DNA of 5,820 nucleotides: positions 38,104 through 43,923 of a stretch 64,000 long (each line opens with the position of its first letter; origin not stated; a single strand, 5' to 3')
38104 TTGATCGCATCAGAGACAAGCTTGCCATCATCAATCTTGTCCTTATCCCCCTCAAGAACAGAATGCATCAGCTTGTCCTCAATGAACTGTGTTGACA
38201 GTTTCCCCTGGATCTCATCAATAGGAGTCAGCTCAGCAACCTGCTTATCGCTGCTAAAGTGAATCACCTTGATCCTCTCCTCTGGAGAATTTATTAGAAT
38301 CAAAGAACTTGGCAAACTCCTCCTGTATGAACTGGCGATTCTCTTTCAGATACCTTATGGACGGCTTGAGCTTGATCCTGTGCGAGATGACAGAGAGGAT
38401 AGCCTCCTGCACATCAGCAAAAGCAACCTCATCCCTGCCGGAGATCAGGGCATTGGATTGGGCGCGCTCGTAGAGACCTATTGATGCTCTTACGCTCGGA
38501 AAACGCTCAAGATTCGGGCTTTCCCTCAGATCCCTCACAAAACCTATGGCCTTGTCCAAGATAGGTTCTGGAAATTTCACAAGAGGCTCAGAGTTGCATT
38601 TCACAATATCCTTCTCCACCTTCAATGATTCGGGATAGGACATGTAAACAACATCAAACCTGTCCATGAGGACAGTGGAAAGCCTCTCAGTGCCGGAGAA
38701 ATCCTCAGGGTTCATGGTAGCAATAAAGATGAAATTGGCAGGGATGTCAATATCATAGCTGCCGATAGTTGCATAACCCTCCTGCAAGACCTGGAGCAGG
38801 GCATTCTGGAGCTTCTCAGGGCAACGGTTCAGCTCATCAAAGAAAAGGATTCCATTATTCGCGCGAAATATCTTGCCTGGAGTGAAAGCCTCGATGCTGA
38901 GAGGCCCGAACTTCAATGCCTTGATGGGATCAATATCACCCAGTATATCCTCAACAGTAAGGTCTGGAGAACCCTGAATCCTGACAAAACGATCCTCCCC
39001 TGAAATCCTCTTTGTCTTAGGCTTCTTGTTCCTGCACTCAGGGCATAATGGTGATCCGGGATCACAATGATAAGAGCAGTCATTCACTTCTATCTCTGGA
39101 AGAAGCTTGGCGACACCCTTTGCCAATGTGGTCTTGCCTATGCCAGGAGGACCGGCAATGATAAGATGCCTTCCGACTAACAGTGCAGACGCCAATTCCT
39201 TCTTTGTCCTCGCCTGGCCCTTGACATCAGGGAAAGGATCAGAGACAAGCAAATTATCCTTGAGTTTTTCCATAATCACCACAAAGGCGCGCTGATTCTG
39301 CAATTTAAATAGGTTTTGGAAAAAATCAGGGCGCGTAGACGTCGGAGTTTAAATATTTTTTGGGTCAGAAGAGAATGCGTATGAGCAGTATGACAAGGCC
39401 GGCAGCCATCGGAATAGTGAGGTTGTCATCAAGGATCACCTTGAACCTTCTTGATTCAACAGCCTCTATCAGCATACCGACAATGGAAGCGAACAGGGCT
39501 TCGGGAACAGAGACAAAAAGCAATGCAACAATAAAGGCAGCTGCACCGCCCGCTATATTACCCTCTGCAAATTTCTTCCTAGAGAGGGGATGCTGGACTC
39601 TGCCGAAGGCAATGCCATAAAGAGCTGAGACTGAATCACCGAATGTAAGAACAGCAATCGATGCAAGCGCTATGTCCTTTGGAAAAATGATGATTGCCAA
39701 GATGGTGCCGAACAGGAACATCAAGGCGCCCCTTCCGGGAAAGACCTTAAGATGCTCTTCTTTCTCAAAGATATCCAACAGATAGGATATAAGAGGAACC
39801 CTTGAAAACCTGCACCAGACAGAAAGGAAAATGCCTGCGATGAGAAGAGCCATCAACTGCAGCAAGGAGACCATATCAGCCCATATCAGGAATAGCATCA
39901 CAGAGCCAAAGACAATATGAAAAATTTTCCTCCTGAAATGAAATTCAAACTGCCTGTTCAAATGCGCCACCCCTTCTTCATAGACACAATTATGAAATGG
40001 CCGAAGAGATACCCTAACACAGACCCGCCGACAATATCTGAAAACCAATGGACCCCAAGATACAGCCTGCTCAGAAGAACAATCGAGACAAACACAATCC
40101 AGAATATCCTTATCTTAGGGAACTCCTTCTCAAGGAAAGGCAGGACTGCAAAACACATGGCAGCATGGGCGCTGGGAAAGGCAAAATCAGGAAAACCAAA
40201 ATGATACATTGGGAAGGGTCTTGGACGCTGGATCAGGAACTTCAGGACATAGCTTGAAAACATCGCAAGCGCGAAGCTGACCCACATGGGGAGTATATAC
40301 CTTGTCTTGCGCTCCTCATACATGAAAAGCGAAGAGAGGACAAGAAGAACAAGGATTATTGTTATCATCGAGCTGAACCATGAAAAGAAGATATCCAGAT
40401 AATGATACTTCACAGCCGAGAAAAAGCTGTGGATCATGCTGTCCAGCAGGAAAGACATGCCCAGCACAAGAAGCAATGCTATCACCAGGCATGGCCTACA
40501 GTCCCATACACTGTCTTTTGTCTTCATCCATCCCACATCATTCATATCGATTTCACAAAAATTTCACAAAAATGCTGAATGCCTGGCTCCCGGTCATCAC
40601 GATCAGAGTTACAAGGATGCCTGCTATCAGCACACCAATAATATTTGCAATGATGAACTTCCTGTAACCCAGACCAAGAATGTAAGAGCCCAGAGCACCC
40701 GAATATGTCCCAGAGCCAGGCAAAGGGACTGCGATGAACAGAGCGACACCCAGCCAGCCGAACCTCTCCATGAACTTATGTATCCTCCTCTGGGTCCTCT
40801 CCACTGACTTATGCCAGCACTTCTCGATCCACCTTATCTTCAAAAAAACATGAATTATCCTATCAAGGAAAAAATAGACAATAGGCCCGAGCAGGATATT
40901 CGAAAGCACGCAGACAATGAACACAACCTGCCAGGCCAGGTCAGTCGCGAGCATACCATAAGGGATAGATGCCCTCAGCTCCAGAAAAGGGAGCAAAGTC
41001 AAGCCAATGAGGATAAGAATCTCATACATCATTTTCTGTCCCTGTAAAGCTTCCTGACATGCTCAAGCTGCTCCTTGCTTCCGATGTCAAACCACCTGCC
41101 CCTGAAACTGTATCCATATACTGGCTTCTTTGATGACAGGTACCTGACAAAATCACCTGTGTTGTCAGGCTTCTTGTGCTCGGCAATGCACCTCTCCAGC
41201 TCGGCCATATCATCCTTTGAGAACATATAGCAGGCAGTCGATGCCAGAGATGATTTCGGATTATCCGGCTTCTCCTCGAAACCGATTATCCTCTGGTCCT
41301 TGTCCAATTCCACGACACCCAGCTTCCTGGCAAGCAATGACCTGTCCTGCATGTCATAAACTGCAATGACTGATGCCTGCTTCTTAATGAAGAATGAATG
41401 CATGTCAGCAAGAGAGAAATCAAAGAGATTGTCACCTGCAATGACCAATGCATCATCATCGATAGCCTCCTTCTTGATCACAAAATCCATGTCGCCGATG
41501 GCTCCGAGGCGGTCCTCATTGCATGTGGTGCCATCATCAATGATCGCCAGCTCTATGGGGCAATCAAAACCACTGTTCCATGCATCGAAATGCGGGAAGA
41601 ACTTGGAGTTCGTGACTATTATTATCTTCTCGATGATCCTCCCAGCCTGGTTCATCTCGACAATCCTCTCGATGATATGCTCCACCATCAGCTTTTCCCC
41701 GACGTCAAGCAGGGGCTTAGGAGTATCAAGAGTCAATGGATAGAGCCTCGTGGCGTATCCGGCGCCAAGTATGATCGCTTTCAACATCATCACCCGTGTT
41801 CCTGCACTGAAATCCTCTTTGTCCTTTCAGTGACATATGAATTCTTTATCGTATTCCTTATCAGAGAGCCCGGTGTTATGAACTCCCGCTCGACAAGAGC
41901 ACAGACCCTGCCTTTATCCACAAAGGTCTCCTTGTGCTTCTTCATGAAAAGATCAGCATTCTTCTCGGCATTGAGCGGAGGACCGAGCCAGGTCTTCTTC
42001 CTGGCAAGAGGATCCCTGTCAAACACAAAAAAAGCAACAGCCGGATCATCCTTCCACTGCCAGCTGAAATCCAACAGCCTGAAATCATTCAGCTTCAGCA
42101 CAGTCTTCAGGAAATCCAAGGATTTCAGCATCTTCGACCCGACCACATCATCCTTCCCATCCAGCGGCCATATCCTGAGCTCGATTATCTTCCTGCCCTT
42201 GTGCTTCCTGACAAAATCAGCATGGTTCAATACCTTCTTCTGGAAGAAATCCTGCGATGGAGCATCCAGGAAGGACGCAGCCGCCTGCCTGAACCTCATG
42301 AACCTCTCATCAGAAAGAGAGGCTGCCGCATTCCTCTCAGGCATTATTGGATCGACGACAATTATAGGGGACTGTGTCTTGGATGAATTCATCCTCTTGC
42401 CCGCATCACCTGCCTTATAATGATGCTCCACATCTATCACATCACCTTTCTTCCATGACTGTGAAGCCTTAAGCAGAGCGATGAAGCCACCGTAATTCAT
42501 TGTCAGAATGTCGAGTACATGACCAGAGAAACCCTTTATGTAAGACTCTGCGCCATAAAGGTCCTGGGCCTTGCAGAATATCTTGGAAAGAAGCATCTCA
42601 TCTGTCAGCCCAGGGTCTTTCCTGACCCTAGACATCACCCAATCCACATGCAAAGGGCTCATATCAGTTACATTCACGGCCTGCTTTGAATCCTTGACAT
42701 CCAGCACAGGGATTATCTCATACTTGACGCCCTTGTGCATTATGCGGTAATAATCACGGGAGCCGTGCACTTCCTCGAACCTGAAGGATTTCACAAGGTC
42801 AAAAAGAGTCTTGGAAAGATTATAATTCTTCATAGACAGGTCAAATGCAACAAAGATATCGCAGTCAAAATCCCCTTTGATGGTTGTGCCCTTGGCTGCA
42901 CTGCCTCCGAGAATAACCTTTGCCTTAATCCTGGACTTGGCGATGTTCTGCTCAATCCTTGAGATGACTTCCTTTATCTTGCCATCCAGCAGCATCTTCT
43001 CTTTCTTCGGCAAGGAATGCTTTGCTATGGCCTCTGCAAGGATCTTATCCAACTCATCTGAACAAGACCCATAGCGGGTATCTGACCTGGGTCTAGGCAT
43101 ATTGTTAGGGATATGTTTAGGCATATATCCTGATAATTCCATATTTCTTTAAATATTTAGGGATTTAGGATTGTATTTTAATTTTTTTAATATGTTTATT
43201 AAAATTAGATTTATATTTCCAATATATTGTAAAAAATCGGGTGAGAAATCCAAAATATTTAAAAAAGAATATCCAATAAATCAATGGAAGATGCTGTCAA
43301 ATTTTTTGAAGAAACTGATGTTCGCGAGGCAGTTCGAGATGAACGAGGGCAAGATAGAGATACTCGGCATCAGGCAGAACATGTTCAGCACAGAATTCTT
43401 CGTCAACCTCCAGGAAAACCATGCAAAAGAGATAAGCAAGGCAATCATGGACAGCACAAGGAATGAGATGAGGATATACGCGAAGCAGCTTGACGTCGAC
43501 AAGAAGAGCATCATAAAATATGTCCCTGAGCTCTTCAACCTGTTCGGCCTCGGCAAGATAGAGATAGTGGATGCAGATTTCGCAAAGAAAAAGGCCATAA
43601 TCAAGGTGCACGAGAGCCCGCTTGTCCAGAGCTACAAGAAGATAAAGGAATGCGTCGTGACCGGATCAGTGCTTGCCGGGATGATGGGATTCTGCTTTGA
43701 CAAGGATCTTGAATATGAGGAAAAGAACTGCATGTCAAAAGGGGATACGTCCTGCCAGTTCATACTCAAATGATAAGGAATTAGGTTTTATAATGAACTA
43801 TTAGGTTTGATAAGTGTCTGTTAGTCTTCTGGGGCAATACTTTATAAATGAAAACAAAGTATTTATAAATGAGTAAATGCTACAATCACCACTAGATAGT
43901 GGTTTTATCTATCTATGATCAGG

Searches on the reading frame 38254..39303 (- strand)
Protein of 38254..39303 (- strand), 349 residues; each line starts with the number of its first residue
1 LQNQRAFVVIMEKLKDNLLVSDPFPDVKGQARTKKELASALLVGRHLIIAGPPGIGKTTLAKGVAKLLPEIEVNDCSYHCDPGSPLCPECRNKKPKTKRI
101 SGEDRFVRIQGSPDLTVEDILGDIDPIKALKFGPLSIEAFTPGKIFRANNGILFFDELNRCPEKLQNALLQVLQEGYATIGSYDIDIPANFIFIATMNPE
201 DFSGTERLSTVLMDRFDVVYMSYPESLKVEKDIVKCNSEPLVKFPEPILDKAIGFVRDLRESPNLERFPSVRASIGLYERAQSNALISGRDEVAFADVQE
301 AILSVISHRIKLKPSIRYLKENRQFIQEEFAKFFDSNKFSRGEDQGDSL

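Call 76: search_protein_families(library=pfam, proteins=[window:38254-39303:-], max_evalue=0.001)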
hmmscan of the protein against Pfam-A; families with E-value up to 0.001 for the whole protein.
window:38254-39303:- (349 aa): 12 families
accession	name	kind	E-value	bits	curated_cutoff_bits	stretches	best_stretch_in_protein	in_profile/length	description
PF07726.17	AAA_3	-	6.7e-20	71.7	27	1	105-216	26-129/131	ATPase family associated with various cellular activities (AAA)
PF01078.27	Mg_chelatase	-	1.1e-19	71.1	20.3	2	24-74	2-52/207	Magnesium chelatase, subunit ChlI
PF07728.20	AAA_5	-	9e-17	61.8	22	1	103-216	25-139/139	AAA domain (dynein-related subfamily)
PF17863.7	AAA_lid_2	-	1.9e-09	37.6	22.7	1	269-316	13-60/74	AAA lid domain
PF00158.32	Sigma54_activat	-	2.4e-09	37.6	20.2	1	142-200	86-146/168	Sigma-54 interaction domain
PF00004.35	AAA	-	1.5e-07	32.3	21.2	0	48-68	2-22/131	ATPase family associated with various cellular activities (AAA)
PF07724.20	AAA_2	-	2e-06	28.4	27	1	48-198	7-124/166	AAA domain (Cdc48 subfamily)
PF20030.5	bpMoxR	-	6.1e-06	25.9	27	0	132-217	74-161/205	MoxR domain in the MoxR-vWA-beta-propeller ternary systems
PF00493.29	MCM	-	6.1e-06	25.9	23.3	0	141-221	113-203/224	MCM P-loop domain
PF05496.18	RuvB_N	-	0.00013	22.2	27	0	45-67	34-56/159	Holliday junction DNA helicase RuvB P-loop domain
PF08298.17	AAA_PrkA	-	0.00018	21.2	25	0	131-231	214-317/358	PrkA AAA domain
PF20720.3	nSTAND3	-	0.0003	21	27.2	1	38-65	11-38/155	Novel STAND NTPase 3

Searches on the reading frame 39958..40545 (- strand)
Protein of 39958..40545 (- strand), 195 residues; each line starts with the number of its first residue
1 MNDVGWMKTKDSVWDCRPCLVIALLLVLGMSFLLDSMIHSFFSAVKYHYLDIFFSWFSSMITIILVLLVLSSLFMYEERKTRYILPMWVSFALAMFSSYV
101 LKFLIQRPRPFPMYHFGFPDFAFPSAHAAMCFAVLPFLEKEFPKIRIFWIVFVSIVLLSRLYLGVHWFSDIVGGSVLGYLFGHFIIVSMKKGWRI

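Call 76: search_protein_families(library=pfam, proteins=[window:39958-40545:-], max_evalue=0.001)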
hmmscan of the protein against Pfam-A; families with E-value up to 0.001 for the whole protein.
window:39958-40545:- (195 aa): 2 families
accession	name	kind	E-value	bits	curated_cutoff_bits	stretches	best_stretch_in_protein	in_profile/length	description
PF01569.27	PAP2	-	1.8e-19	70.2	27.2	1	85-191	3-127/130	PAP2 superfamily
PF14378.12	PAP2_3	-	8.6e-07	29.4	27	1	120-179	124-185/190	PAP2 superfamily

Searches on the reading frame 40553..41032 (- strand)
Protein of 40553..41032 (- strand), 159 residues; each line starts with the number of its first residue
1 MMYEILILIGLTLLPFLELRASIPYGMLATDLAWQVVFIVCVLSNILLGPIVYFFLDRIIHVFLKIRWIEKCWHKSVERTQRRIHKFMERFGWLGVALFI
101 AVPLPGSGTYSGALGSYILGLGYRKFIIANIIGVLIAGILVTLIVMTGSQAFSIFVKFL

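Call 76: search_protein_families(library=pfam, proteins=[window:40553-41032:-], max_evalue=0.001)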
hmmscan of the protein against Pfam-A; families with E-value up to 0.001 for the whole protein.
window:40553-41032:- (159 aa): 2 families
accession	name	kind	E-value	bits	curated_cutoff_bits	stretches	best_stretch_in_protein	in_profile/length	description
PF06695.16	Sm_multidrug_ex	-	2.5e-29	102.8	30.7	1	18-139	1-120/121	Putative small multi-drug export protein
PF09335.16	VTT_dom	-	0.00021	22.2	33.9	1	36-144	17-120/123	VTT domain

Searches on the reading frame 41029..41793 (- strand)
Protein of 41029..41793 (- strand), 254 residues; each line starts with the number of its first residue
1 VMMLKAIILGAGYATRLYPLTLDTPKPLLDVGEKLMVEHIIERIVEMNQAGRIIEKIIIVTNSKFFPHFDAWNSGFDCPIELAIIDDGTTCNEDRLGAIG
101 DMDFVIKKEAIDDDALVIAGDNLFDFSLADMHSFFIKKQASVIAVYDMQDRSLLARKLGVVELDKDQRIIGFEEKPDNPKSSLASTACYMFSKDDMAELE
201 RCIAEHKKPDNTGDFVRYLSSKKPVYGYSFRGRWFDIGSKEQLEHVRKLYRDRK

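Call 76: search_protein_families(library=pfam, proteins=[window:41029-41793:-], max_evalue=0.001)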
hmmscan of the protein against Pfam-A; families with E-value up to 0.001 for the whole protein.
window:41029-41793:- (254 aa): 2 families
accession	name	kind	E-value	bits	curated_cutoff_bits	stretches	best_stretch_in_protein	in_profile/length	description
PF00483.29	NTP_transferase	-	2.4e-36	126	21.2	1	5-250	1-242/245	Nucleotidyl transferase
PF12804.13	NTP_transf_3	-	0.00011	22.8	27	1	6-64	1-49/160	MobA-like NTP transferase domain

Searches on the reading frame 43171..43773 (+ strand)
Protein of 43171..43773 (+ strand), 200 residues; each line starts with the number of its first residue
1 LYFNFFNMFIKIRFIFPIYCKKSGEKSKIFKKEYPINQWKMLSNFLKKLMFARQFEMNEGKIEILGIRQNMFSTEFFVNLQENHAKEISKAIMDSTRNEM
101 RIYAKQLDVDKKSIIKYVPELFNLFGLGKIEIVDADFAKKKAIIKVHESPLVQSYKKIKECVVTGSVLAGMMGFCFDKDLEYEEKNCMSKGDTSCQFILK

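Call 3: search_protein_families(library=pfam, proteins=[window:43171-43773:+], max_evalue=0.01)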
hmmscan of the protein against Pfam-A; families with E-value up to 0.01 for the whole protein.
window:43171-43773:+ (200 aa): 1 family
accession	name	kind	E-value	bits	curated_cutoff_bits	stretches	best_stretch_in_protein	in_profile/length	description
PF02830.23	V4R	-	1.4e-07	32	31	1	144-200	3-61/62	V4R domain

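Call 4: search_protein_families(library=ncbifam, proteins=[window:43171-43773:+], max_evalue=0.01)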
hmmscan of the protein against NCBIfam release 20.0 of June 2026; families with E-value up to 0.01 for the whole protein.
window:43171-43773:+ (200 aa): 1 family
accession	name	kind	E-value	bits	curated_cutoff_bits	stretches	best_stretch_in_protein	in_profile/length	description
NF053755.1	MsvR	equivalog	2e-05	24.4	220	1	102-198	141-235/236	transcriptional factor MsvR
